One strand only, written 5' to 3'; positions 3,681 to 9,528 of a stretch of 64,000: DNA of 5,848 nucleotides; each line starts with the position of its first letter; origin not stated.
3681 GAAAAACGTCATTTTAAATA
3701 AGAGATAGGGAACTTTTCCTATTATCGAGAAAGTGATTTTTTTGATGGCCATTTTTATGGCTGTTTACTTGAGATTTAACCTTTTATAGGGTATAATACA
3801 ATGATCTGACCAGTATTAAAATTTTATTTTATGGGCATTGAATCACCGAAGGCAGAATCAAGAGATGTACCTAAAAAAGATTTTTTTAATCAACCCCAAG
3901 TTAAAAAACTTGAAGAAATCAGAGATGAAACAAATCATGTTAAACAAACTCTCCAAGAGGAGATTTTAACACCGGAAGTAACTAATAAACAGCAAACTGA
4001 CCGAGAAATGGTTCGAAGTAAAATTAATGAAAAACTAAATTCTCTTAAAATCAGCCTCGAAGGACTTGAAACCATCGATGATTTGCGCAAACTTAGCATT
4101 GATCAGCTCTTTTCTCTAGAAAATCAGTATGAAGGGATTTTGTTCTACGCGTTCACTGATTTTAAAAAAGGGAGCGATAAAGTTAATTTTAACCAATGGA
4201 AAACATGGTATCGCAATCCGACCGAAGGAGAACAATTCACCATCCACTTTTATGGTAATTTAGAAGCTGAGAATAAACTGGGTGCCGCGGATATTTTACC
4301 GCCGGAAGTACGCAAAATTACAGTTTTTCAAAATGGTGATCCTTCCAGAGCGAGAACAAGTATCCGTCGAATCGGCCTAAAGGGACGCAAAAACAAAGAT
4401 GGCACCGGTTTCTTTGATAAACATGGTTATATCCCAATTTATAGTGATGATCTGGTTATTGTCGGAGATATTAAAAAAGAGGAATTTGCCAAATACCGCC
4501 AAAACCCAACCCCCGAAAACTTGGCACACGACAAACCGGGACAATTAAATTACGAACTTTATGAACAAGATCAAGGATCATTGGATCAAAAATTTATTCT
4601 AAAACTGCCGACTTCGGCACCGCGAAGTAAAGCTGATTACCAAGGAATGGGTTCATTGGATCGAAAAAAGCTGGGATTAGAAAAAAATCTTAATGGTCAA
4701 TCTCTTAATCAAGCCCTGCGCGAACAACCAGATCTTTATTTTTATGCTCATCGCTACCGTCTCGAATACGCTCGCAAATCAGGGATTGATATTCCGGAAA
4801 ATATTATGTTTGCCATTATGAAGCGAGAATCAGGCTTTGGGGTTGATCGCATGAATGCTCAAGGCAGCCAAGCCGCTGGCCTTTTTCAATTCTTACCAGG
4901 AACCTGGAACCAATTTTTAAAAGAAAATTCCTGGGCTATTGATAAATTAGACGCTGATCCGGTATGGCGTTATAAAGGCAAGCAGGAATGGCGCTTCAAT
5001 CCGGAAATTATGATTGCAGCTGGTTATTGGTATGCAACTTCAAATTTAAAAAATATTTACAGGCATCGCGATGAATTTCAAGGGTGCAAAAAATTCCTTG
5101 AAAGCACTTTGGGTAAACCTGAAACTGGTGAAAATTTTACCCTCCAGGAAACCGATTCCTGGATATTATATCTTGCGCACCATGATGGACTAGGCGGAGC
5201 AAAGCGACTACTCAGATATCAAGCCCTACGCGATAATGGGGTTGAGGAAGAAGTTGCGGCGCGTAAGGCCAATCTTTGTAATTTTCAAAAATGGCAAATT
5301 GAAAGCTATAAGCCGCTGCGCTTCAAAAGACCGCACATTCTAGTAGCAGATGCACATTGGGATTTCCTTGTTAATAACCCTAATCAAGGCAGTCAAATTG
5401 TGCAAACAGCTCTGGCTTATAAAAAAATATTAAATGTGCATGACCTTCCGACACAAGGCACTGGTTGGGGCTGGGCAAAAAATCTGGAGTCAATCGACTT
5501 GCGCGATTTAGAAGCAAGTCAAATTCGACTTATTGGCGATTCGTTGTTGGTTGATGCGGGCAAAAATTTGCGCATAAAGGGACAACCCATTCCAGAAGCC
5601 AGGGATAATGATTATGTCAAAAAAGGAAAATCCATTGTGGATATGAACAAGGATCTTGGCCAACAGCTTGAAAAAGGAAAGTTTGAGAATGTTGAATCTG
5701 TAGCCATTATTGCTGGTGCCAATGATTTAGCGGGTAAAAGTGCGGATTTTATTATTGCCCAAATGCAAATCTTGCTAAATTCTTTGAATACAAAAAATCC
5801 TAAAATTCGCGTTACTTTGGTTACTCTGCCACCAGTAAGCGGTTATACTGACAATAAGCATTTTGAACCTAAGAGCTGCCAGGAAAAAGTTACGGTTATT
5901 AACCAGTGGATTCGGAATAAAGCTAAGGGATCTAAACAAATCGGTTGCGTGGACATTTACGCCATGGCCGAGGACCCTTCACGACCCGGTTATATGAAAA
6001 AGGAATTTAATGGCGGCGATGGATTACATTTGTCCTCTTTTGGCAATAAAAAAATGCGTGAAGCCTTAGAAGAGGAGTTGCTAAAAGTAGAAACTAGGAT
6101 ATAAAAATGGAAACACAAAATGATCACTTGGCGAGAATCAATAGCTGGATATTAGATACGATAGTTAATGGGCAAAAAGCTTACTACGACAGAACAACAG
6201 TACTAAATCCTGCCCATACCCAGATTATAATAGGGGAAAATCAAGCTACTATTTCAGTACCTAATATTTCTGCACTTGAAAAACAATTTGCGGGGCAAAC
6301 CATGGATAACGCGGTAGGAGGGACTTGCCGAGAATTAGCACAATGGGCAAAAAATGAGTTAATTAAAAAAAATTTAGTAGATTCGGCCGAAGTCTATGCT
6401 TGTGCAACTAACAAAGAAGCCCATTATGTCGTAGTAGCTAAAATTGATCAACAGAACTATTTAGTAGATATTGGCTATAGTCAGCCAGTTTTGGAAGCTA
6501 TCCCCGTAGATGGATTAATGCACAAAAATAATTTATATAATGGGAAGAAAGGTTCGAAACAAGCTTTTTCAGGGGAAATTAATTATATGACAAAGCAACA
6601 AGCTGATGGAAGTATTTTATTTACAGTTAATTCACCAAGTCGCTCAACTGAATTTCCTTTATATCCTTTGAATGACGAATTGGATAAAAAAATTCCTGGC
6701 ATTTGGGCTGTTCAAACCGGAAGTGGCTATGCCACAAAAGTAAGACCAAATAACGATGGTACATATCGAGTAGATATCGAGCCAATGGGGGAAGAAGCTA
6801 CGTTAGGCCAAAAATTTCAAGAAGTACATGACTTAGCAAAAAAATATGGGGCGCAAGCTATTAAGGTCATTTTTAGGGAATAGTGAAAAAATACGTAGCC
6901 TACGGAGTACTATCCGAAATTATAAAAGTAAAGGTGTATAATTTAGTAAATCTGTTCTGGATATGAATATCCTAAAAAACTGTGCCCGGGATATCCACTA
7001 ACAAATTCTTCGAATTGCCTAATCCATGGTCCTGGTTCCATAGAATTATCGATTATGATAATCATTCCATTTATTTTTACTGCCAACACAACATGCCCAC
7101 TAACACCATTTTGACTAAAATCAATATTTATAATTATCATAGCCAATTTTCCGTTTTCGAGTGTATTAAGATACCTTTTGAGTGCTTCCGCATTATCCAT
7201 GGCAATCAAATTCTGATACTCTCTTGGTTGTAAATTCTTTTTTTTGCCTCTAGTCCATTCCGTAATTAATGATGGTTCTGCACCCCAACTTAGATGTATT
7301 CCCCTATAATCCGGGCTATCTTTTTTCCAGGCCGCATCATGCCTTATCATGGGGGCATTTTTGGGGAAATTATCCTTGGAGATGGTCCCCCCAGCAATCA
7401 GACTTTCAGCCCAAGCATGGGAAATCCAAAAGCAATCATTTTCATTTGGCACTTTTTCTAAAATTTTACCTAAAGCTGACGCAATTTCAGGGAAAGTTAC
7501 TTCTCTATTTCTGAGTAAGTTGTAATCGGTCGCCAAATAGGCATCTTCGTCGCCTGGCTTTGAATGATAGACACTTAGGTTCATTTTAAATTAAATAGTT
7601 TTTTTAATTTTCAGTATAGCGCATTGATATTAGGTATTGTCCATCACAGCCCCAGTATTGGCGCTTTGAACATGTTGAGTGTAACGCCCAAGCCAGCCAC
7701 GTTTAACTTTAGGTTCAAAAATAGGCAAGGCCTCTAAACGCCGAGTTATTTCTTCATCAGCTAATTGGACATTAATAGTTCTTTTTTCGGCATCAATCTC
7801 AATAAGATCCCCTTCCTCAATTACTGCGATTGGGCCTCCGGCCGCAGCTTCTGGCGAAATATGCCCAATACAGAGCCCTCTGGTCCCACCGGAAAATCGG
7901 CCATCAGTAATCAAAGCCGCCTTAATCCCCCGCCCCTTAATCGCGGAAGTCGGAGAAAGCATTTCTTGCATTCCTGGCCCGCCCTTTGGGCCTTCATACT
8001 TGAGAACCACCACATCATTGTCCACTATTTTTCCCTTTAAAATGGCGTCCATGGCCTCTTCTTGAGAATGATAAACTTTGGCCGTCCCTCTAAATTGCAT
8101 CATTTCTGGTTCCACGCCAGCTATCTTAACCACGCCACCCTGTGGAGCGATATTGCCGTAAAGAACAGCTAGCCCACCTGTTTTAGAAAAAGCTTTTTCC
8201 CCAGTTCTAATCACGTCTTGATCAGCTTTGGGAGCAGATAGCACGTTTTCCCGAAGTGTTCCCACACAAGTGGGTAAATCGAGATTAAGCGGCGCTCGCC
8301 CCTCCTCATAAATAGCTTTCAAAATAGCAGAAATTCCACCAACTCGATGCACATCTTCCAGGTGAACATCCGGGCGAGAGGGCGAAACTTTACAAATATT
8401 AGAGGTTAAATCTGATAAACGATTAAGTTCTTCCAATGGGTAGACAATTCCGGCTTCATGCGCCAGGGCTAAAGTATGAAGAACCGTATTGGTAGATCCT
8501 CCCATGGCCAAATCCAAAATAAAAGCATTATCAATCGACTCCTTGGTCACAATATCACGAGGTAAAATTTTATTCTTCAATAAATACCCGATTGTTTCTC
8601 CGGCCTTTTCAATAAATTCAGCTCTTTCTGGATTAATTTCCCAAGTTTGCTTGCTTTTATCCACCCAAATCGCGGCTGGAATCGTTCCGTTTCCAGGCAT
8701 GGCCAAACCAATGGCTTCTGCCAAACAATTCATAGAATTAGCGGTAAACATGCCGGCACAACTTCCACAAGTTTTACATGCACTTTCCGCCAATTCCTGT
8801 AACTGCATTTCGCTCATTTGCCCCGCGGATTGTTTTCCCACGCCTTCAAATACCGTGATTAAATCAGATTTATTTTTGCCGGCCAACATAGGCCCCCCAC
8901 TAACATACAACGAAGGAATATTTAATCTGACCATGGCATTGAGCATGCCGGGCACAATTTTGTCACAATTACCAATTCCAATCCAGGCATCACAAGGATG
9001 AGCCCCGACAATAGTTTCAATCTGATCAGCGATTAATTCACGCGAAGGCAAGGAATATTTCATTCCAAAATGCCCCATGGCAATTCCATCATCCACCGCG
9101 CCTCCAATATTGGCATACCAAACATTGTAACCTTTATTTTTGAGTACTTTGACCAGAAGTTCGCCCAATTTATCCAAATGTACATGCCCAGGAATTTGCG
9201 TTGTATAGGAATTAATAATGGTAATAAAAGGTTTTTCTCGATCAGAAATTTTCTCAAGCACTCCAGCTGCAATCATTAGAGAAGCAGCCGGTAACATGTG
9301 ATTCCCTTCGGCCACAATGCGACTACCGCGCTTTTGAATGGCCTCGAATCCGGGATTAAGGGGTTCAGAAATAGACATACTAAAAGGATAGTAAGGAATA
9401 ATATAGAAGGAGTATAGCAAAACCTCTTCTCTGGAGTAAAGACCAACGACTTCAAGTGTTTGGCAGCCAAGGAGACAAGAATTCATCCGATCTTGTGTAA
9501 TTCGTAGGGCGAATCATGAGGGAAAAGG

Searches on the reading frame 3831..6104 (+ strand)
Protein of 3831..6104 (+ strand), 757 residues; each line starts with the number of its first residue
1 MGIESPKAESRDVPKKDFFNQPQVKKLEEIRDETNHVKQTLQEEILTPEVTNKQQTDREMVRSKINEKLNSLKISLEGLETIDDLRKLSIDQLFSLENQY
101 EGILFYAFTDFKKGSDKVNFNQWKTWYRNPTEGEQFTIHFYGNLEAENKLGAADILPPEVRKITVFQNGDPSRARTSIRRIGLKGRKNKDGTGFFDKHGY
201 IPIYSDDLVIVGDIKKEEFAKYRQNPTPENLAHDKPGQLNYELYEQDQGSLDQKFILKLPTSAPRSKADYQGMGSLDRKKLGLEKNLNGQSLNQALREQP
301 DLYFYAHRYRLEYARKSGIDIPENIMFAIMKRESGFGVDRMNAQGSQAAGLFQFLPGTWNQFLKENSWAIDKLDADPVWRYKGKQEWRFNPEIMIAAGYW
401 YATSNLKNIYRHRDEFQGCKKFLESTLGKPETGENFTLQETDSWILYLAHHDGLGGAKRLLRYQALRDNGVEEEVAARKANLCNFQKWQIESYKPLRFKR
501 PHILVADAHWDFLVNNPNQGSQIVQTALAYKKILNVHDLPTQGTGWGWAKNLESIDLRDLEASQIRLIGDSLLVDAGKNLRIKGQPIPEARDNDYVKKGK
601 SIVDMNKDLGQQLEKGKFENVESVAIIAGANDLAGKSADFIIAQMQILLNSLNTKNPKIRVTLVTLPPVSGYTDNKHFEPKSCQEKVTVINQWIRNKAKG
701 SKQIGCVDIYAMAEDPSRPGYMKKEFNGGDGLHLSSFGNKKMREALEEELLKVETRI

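Call 4: search_protein_families(library=pfam, proteins=[window:3831-6104:+], max_evalue=1)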
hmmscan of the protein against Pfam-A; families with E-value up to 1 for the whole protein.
window:3831-6104:+ (757 aa): 7 families
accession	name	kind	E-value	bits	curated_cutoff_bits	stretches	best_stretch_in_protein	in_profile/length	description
PF00657.28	Lipase_GDSL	-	7.5e-07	29.9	23.6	1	577-745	44-207/208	GDSL-like Lipase/Acylhydrolase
PF17182.10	OSK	-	3.2e-06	27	27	1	562-710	16-152/202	OSK domain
PF13472.12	Lipase_GDSL_2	-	6.5e-06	27.2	32.9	1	607-740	49-177/178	GDSL-like Lipase/Acylhydrolase family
PF01464.25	SLT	-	1.3e-05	25.2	21.3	1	320-409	11-83/117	Transglycosylase SLT domain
PF19489.4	SLT_4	-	0.00023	21.3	27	1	318-367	44-104/184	Transglycosylase SLT domain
PF23855.1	DUF7218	-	0.061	14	27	1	462-481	11-30/47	Family of unknown function (DUF7218)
PF18013.6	Phage_lysozyme2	-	0.07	13.8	28.2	1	327-365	24-67/140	Phage tail lysozyme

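Call 21: search_protein_families(library=phrogs, proteins=[window:3831-6104:+], max_evalue=0.1)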
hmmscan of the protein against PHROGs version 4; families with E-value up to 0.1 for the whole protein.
window:3831-6104:+ (757 aa): 8 families
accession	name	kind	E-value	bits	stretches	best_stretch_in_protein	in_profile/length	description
phrog_3201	-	tail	3.6e-06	25.9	1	312-367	2027-2079/2408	tail fiber protein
phrog_669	-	lysis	4.8e-06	25.1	1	280-408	891-1004/1946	endolysin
phrog_4067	-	other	2.1e-05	24.1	1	314-405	678-756/980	transglycosylase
phrog_8480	-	other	0.00044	20.4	1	626-734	312-432/528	lysophospholipase L1-like esterase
phrog_6102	-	moron, auxiliary metabolic gene and host takeover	0.00054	19.8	1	626-748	107-223/442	lipase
phrog_6090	-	tail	0.0012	17.5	1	295-361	1472-1529/1853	tail length tape measure protein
phrog_28504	-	tail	0.024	14.4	1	320-360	245-283/597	lytic tail fiber protein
phrog_2013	-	tail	0.066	12.9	0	319-361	479-519/657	lytic tail protein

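Call 36: find_related_loci(query=window:3831-6104:+, collection=genome_contigs, flank=10000)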
Query window:3831-6104:+ (757 aa) in genome_contigs; peptide patterns used: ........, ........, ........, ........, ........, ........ (x = any residue, [..] = any of these).
28 stretches matched a pattern, but none encodes a relative of the query by tblastn (E <= 1e-3).

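Call 52: find_encoding_contigs(protein=window:3831-6104:+, flank=8000, max_places=10)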
Protein window:3831-6104:+ (757 aa): 12 contigs read that carry it; 4 places shown.
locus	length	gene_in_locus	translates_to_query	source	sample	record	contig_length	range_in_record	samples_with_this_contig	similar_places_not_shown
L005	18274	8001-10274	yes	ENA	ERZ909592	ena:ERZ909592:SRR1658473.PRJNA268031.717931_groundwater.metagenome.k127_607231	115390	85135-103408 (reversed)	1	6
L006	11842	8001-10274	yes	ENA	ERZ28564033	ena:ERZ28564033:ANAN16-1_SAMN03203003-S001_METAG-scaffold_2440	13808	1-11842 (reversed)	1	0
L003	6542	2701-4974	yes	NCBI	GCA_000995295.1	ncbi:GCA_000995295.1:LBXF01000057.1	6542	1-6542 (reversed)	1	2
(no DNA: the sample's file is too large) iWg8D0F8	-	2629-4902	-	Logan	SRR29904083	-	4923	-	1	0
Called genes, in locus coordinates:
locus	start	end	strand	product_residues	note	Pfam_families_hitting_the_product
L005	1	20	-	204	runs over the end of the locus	-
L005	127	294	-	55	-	-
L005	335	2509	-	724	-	PF01751:Toprim (faint), PF13155:Toprim_2, PF13362:Toprim_3 (weak), PF13662:Toprim_4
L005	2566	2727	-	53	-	-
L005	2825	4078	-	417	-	-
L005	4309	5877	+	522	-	PF13847:Methyltransf_31 (faint), PF01555:N6_N4_Mtase, PF04471:Mrr_cat, PF22722:NA-iREase1 (weak)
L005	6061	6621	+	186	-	-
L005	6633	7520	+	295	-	-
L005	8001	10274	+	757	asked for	PF01464:SLT (faint), PF00657:Lipase_GDSL (weak), PF17182:OSK (weak)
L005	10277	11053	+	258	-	-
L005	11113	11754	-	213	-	-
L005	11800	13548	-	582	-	PF00920:ILVD_EDD_N, PF24877:ILV_EDD_C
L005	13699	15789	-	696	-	PF01841:Transglut_core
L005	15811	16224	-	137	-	-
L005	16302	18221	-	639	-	PF02518:HATPase_c, PF00204:DNA_gyraseB, PF01751:Toprim, PF00986:DNA_gyraseB_C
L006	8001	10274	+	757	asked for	PF01464:SLT (faint), PF00657:Lipase_GDSL (weak), PF17182:OSK (weak)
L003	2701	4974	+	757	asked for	PF01464:SLT (faint), PF00657:Lipase_GDSL (weak), PF17182:OSK (weak)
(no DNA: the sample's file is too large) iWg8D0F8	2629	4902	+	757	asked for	PF01464:SLT (faint), PF00657:Lipase_GDSL (weak), PF17182:OSK (weak)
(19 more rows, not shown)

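Call 53: find_related_loci(query=window:3831-6104:+, collection=metagenome_contigs, flank=10000)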
Query window:3831-6104:+ (757 aa) in metagenome_contigs; peptide patterns used: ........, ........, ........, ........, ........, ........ (x = any residue, [..] = any of these).
43 stretches matched a pattern, but none encodes a relative of the query by tblastn (E <= 1e-3).
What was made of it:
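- Tried and rejected: The 757-aa right-hand neighbour has no relatives in GTDB genomes or JGI metagenomes (calls 36, 53).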

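Call 87: search_protein_families(library=padloc, proteins=[window:3831-6104:+], max_evalue=0.01)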
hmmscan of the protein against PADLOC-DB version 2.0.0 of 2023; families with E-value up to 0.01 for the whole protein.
window:3831-6104:+ (757 aa): 0 families

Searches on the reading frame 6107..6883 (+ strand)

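Call 4: search_protein_families(library=pfam, proteins=[window:6107-6883:+], max_evalue=1)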
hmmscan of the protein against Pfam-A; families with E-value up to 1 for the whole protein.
window:6107-6883:+ (258 aa): 1 family
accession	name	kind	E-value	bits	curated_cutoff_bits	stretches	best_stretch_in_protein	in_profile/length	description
PF00797.23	Acetyltransf_2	-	0.056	13.7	22.8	1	94-131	72-112/240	N-acetyltransferase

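Call 21: search_protein_families(library=phrogs, proteins=[window:6107-6883:+], max_evalue=0.1)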
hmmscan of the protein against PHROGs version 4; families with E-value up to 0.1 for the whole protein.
window:6107-6883:+ (258 aa): 0 families

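Call 87: search_protein_families(library=padloc, proteins=[window:6107-6883:+], max_evalue=0.01)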
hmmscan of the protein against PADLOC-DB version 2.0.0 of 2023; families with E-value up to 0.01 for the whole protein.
window:6107-6883:+ (258 aa): 0 families

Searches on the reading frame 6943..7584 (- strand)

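Call 4: search_protein_families(library=pfam, proteins=[window:6943-7584:-], max_evalue=1)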
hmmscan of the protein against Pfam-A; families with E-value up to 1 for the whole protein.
window:6943-7584:- (213 aa): 3 families
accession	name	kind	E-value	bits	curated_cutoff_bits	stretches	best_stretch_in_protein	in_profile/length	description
PF04473.18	DUF553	-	0.0043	17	20.5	1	143-184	77-117/140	Transglutaminase-like domain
PF15644.12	Gln_amidase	-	0.0051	18.3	24.1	1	101-179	37-109/114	Papain fold toxin 1, glutamine deamidase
PF14674.12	FANCI_S1-cap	-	0.084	13.2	28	1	128-153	10-35/53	FANCI solenoid 1 cap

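Call 21: search_protein_families(library=phrogs, proteins=[window:6943-7584:-], max_evalue=0.1)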
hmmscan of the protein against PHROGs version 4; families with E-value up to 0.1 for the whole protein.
window:6943-7584:- (213 aa): 0 families

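Call 87: search_protein_families(library=padloc, proteins=[window:6943-7584:-], max_evalue=0.01)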
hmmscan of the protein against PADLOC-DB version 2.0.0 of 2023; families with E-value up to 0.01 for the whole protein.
window:6943-7584:- (213 aa): 0 families

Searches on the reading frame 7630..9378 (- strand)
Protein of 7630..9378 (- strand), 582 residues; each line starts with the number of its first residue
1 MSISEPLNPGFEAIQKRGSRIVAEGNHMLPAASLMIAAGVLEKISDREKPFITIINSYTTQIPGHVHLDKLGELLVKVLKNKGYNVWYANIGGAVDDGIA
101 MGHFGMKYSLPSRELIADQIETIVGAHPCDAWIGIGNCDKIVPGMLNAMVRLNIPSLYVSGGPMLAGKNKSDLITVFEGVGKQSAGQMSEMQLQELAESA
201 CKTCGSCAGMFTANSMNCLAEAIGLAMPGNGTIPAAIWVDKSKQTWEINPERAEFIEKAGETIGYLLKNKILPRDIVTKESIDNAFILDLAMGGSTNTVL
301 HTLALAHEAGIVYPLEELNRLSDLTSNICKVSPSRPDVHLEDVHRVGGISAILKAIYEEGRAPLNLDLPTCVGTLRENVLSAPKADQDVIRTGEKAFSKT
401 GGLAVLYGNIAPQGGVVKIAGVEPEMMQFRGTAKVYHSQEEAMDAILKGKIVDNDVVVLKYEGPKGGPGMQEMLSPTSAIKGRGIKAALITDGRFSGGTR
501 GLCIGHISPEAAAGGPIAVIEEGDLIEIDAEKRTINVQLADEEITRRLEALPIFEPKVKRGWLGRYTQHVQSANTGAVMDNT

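Call 54: find_related_loci(query=window:7630-9378:-, collection=genome_contigs, flank=10000)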
Query window:7630-9378:- (582 aa) in genome_contigs; peptide patterns used: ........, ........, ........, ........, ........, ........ (x = any residue, [..] = any of these).
600 stretches matched a pattern (row limit reached: there are more); 600 encode a relative of the query (tblastn E <= 1e-3); the best 80 are kept; 80 distinct loci.
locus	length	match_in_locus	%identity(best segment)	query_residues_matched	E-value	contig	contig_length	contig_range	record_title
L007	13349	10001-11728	74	7-582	0e+0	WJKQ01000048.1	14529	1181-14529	MAG: Candidatus Peregrinibacteria bacterium isolate Bin_503 k141_1833518, whole genome shotgun sequence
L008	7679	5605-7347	72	2-582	0e+0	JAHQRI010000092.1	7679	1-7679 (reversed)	MAG: Candidatus Omnitrophota bacterium isolate Go_SlDig_bin_476 Go_SlDig_30307_length_7679_cov_4.385593, whole genome sh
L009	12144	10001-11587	78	53-581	0e+0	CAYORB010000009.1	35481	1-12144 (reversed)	MAG TPA_asm: uncultured Candidatus Peribacteria bacterium isolate SRP077602_co5_415 genome assembly, contig: NODE_5858_l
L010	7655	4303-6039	69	4-582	0e+0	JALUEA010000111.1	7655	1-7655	MAG: Candidatus Gracilibacteria bacterium isolate S143_maxbin2_scaf2bin.345_VB S143_NODE_7917_length_7655_cov_2.657412,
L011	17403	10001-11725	63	7-581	0e+0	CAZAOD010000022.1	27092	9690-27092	MAG TPA_asm: uncultured Planctomycetales bacterium isolate binchicken_co173_225 genome assembly, contig: NODE_6048_lengt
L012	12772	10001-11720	64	7-579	0e+0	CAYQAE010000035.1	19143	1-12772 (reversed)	MAG TPA_asm: uncultured archaeon isolate SRP141376_co1_232 genome assembly, contig: NODE_6031_length_19143_cov_3.656643,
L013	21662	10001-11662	54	19-579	0e+0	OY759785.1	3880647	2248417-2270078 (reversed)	MAG: Ignavibacteriaceae bacterium isolate e3da2468-0b18-4b5b-bfd4-73ebec91e4fc genome assembly, chromosome: 1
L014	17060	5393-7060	55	19-581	0e+0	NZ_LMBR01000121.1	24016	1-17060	Chlorobium limicola strain Frasassi contig-124_28, whole genome shotgun sequence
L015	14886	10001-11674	53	15-579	0e+0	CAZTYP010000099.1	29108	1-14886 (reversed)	MAG TPA_asm: uncultured Melioribacteraceae bacterium isolate binchicken_co219_339 genome assembly, contig: k141_970927,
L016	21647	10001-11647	54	22-579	0e+0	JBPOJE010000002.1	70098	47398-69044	MAG: Armatimonadota bacterium isolate MAG_6077 c_000000609579, whole genome shotgun sequence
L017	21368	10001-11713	53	1-581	0e+0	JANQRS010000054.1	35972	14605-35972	MAG: Calditrichia bacterium isolate IP29b_bin.73 k99_2600261, whole genome shotgun sequence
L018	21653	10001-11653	54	19-579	0e+0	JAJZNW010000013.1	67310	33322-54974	MAG: Bacteroidetes bacterium isolate MAS4.bin38 NODE_254_length_67310_cov_5.083399, whole genome shotgun sequence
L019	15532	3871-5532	53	19-579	0e+0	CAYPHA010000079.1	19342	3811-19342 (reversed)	MAG TPA_asm: uncultured Calditrichota bacterium isolate SRP332253_co2_262 genome assembly, contig: NODE_2627_length_1934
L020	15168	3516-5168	54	19-579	0e+0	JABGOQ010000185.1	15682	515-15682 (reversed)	MAG: Anaerolineae bacterium isolate co234_bin11 NODE_6703_length_15682_cov_63.384527, whole genome shotgun sequence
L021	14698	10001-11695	55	10-580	0e+0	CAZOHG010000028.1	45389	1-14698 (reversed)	MAG TPA_asm: uncultured Deferribacteres bacterium isolate SRP163575_co3_314 genome assembly, contig: NODE_692_length_453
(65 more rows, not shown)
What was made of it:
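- Tried and rejected: The ilvD loci of related Peregrinibacteria MAGs are cut off before the relevant region (call 54).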
